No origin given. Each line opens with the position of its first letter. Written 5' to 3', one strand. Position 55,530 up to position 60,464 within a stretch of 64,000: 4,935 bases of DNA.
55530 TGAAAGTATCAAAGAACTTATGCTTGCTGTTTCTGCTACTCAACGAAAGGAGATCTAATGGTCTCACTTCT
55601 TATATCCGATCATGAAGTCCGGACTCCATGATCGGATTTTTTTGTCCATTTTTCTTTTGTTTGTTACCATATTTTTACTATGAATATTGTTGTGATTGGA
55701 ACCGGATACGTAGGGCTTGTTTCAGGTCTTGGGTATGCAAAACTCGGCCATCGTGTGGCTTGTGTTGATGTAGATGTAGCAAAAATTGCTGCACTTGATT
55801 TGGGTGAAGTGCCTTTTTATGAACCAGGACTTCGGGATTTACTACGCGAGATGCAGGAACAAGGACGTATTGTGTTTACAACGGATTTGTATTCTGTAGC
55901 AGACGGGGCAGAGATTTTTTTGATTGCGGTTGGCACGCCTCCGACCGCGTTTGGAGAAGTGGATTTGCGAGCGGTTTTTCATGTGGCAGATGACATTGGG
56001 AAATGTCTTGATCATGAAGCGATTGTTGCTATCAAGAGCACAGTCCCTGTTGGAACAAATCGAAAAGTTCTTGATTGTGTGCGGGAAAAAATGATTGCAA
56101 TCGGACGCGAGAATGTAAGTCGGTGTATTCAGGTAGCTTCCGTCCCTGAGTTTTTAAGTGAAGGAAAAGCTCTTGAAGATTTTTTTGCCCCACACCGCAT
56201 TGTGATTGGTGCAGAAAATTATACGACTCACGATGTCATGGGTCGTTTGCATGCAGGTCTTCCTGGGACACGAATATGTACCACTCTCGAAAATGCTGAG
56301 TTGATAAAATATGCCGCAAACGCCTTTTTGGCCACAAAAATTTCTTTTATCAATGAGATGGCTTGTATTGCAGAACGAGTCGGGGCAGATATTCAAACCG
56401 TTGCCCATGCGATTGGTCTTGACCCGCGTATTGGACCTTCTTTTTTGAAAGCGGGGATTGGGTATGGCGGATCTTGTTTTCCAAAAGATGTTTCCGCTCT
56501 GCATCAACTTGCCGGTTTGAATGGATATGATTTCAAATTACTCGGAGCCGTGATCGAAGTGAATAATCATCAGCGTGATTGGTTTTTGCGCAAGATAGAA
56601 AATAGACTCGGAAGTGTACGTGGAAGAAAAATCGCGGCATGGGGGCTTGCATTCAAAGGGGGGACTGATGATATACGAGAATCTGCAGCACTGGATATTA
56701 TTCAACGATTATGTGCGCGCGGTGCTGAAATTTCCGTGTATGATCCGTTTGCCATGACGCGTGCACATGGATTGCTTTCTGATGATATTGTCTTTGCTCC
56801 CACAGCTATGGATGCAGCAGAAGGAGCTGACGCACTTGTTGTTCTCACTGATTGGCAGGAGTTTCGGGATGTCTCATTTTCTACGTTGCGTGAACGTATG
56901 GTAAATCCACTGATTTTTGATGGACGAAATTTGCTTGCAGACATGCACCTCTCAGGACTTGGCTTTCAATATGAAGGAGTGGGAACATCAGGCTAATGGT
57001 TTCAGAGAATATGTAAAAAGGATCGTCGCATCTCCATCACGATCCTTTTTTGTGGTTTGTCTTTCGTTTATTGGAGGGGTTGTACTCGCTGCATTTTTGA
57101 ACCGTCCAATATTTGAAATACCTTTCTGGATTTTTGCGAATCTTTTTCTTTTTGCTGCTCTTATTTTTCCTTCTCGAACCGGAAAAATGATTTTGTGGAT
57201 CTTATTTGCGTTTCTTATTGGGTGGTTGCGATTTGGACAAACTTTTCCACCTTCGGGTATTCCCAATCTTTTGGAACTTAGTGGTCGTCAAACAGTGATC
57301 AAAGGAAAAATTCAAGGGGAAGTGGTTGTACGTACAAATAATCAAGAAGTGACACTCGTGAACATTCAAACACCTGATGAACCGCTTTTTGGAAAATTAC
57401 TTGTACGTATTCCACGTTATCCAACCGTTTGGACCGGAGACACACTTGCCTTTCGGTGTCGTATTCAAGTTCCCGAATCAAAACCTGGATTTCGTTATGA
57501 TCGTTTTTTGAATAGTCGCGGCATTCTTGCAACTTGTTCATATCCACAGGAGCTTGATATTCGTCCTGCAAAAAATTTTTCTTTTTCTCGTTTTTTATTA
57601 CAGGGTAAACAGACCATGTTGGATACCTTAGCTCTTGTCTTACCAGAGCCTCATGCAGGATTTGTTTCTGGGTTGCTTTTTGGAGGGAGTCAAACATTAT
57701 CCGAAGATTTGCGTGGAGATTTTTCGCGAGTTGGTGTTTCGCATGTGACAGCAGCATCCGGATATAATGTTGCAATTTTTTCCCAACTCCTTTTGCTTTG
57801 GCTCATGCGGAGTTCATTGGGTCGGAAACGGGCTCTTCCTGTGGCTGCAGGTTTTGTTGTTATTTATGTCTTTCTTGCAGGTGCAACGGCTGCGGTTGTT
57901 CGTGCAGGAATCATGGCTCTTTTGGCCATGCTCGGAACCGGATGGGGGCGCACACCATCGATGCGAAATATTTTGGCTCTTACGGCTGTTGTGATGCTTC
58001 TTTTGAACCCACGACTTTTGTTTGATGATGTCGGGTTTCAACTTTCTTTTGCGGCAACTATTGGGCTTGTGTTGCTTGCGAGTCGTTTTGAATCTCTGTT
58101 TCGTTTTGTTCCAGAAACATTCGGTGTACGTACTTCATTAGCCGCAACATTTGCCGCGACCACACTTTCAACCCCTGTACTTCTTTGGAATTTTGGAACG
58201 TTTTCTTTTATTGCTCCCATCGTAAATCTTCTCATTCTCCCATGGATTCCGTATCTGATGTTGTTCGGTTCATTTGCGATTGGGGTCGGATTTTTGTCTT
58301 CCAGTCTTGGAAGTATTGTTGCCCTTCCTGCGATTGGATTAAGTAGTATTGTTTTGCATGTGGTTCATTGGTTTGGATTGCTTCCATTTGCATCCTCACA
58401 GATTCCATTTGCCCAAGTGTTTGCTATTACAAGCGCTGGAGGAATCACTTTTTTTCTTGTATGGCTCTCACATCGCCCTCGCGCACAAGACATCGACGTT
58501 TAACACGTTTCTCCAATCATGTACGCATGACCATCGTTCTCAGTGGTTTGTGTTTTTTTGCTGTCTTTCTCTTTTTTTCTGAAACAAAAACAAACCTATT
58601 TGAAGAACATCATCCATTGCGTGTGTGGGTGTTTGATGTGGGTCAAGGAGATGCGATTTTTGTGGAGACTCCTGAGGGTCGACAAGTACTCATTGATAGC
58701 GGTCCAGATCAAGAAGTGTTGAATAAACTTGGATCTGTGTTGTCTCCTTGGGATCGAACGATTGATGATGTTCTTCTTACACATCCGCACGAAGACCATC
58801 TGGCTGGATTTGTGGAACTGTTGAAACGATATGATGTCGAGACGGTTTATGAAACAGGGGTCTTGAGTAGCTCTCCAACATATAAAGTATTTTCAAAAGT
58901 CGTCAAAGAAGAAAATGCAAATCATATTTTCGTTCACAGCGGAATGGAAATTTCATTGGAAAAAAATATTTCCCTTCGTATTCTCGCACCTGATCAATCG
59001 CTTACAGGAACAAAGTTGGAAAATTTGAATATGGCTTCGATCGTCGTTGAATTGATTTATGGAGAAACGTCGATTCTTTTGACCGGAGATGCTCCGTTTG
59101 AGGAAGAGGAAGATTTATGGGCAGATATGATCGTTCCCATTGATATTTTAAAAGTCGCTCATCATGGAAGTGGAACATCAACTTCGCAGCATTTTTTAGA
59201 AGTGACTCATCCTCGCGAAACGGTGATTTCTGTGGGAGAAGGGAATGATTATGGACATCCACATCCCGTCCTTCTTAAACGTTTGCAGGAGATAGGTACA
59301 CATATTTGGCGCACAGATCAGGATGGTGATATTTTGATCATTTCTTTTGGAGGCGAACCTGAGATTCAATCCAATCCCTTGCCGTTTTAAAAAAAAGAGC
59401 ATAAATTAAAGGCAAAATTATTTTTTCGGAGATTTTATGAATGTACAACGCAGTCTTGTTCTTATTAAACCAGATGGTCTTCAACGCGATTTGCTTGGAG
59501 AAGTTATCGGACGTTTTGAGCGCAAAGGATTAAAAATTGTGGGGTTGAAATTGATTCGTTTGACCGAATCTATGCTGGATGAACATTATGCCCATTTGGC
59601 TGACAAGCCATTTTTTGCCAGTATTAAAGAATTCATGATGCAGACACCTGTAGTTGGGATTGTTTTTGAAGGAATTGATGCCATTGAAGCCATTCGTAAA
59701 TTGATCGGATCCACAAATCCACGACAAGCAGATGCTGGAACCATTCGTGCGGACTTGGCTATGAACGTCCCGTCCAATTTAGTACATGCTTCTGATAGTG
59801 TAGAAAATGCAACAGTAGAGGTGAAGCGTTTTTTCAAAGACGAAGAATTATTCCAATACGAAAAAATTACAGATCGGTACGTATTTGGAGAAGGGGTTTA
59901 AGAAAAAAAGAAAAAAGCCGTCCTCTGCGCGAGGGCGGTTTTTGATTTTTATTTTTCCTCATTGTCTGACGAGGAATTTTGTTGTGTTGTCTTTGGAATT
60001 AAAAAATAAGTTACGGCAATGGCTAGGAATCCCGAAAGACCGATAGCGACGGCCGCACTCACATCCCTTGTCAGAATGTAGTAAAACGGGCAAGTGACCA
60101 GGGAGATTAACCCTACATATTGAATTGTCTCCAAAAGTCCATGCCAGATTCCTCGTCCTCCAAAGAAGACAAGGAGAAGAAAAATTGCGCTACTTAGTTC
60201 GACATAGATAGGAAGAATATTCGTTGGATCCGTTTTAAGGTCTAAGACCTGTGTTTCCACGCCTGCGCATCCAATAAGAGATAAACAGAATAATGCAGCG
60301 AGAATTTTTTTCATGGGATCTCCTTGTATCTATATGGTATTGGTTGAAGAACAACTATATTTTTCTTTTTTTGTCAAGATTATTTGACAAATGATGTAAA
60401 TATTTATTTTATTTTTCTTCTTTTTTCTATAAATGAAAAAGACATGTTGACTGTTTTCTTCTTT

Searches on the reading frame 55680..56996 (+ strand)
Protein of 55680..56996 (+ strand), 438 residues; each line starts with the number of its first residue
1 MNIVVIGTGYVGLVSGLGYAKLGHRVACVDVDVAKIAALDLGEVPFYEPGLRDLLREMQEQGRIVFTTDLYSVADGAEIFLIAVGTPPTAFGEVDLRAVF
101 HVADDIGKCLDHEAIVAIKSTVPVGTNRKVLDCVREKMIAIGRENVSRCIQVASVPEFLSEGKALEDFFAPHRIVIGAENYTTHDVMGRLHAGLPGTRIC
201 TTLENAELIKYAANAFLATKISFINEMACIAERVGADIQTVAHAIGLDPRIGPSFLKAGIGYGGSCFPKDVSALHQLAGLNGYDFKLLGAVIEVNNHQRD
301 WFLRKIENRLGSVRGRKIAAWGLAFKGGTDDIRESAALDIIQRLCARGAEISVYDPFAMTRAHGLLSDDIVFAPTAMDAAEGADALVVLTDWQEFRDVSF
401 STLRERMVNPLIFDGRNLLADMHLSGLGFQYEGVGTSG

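Call 15: search_protein_families(library=pfam, proteins=[window:55680-56996:+], max_evalue=0.01)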
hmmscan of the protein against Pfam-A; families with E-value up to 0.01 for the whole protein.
window:55680-56996:+ (438 aa): 3 families
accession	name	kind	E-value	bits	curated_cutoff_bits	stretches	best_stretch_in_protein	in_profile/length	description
PF03721.20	UDPG_MGDP_dh_N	-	1.4e-53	181.7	27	1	1-187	1-184/187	UDP-glucose/GDP-mannose dehydrogenase family, NAD binding domain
PF00984.24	UDPG_MGDP_dh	-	1.7e-37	127.8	25.4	1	204-296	1-93/94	UDP-glucose/GDP-mannose dehydrogenase family, central domain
PF03720.21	UDPG_MGDP_dh_C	-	2.4e-33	115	30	1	319-419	1-101/103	UDP-glucose/GDP-mannose dehydrogenase family, UDP binding domain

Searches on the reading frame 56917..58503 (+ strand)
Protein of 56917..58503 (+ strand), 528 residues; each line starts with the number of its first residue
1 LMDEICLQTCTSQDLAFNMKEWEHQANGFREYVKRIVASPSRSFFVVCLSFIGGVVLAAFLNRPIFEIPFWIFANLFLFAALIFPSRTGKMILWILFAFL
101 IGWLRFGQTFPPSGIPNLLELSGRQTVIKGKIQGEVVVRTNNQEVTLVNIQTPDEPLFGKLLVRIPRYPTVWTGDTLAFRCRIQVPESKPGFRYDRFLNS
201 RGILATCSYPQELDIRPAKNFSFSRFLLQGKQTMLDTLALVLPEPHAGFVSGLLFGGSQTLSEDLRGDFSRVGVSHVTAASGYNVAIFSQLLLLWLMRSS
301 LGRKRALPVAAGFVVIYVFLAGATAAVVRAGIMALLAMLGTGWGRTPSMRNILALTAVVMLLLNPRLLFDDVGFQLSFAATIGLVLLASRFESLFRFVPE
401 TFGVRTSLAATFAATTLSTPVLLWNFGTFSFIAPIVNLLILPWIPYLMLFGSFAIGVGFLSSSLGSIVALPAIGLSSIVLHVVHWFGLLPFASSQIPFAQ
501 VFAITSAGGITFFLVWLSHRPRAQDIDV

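Call 16: search_protein_families(library=pfam, proteins=[window:56917-58503:+], max_evalue=0.05)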
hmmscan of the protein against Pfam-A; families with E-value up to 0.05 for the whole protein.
window:56917-58503:+ (528 aa): 2 families
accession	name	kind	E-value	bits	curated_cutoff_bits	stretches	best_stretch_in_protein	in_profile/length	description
PF03772.21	Competence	-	1.7e-48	165.7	23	1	253-519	1-268/270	Competence protein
PF13567.11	DUF4131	-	9.1e-13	48.7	31.6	1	69-208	6-158/165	Domain of unknown function (DUF4131)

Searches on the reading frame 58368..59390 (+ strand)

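Call 16: search_protein_families(library=pfam, proteins=[window:58368-59390:+], max_evalue=0.05)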
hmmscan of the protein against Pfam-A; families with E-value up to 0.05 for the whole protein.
window:58368-59390:+ (340 aa): 4 families
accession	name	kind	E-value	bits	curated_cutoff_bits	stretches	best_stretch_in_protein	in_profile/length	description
PF00753.33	Lactamase_B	-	7.9e-16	59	22.7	1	90-290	2-195/196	Metallo-beta-lactamase superfamily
PF12706.13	Lactamase_B_2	-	9e-09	35.6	27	1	105-248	1-150/200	Beta-lactamase superfamily domain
PF25281.1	MBL_MAP1B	-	5.8e-05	22.7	37.6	1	86-169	23-101/279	MAP1B MBL-like domain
PF16661.11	Lactamase_B_6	-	0.00014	21.8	27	1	105-174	7-78/193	Metallo-beta-lactamase superfamily domain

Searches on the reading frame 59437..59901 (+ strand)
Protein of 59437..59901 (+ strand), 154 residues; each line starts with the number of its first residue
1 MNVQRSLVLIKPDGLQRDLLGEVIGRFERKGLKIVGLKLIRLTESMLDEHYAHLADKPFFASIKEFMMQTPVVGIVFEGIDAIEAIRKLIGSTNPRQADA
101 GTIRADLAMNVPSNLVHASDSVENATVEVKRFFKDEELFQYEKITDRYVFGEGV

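Call 16: search_protein_families(library=pfam, proteins=[window:59437-59901:+], max_evalue=0.05)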
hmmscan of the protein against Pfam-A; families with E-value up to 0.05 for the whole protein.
window:59437-59901:+ (154 aa): 1 family
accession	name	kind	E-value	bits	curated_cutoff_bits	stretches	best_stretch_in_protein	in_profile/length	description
PF00334.24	NDK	-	2.7e-48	163.7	27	1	4-137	1-134/135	Nucleoside diphosphate kinase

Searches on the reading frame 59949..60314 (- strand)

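Call 76: search_protein_families(library=pfam, proteins=[window:59949-60314:-], max_evalue=0.1)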
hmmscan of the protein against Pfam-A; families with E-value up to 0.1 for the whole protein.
window:59949-60314:- (121 aa): 1 family
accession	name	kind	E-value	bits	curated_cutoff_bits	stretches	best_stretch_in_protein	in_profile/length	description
PF09834.14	DUF2061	-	0.015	16.1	23.1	1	63-105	4-46/52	Predicted membrane protein (DUF2061)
